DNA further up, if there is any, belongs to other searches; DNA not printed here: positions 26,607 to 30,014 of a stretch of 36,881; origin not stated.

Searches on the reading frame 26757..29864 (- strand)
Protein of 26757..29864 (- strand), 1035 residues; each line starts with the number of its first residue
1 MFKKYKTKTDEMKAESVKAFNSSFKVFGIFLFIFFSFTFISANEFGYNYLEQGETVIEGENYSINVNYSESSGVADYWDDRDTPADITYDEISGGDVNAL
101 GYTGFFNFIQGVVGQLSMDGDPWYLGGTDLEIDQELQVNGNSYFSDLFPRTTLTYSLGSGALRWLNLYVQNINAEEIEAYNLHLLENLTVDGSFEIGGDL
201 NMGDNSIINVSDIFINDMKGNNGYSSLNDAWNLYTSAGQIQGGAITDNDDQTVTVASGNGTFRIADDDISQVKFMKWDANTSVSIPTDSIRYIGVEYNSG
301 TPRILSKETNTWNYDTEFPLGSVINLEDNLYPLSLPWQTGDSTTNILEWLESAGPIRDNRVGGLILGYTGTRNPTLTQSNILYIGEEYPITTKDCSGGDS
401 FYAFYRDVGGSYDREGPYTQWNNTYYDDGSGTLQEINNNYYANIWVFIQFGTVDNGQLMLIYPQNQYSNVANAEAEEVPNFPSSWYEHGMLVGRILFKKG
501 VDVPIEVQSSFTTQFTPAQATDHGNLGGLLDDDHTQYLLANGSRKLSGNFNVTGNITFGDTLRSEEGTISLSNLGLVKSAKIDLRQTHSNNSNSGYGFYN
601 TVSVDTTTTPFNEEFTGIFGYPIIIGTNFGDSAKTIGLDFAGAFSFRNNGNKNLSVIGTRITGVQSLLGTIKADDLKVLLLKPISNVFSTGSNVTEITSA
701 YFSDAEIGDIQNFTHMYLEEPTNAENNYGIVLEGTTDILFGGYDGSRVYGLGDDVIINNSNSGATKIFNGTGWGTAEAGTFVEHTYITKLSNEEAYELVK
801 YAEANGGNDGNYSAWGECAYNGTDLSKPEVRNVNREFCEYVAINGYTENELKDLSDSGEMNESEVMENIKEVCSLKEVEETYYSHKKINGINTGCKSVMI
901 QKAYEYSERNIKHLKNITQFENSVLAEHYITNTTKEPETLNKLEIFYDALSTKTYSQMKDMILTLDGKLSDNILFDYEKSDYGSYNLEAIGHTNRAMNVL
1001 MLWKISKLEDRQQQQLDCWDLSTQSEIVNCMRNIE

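Call 25: search_dna_similar(query=window:26757-29864:-, collection=phages, mode=protein, max_evalue=0.01, max_rows=20)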
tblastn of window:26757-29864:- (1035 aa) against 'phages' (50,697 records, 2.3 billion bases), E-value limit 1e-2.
Records with a match: 11; places in all: 11; records where one place covers at least 80% of the query: 0.
Best place of each record, by identity: <60% 11.
By first word of the organism name: uncultured 5; Synechococcus 3; Stenotrophomonas 1; Rhodobacteraceae 1; Caudoviricetes 1.
By host as written in the record: - 7; Synechococcus sp. WH 7803 3; Stenotrophomonas maltophilia D1571 1.
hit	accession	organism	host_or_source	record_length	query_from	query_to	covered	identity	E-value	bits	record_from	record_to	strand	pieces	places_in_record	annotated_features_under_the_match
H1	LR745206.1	uncultured phage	metagenomic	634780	141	554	40%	26.7%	4e-7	61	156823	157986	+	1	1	record has no annotation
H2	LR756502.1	uncultured phage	metagenomic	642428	162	550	38%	24.6%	4e-4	51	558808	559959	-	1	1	record has no annotation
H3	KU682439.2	Stenotrophomonas phage vB_SmaS-DLP_6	Stenotrophomonas maltophilia D1571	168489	224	513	28%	32.2%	3e-35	152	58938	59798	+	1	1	tail fiber protein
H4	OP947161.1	Rhodobacteraceae phage LS06-2018-MD05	-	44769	218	523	30%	28.0%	7e-10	70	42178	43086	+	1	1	virion structural protein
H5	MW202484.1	Caudoviricetes sp.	Manatee Spring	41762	252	523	26%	24.7%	3e-6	57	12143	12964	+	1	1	tail fiber protein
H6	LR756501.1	uncultured phage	metagenomic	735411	292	523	22%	28.7%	3e-11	74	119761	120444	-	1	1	record has no annotation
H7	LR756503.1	uncultured phage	metagenomic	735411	292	523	22%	28.7%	3e-11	74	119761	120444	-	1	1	record has no annotation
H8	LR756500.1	uncultured phage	metagenomic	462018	422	583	16%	38.0%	2e-10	71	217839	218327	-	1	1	record has no annotation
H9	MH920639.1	Synechococcus phage S-P4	Synechococcus sp. WH 7803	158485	83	219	13%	30.5%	9e-3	46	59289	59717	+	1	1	tail fiber protein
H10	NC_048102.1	Synechococcus phage S-P4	Synechococcus sp. WH 7803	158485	83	219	13%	30.5%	9e-3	46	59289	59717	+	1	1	structural protein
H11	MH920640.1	Synechococcus phage S-E7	Synechococcus sp. WH 7803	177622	83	219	13%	30.5%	9e-3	46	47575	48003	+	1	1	tail fiber protein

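Call 33: search_protein_families(library=phrogs, max_evalue=0.001, proteins=[window:26760-29864:-])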
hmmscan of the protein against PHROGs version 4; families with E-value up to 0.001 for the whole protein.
seq(1035 aa): 1 family
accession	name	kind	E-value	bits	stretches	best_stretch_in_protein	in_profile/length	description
phrog_5668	-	tail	5.4e-40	138.1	1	217-514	90-383/1567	tail fiber protein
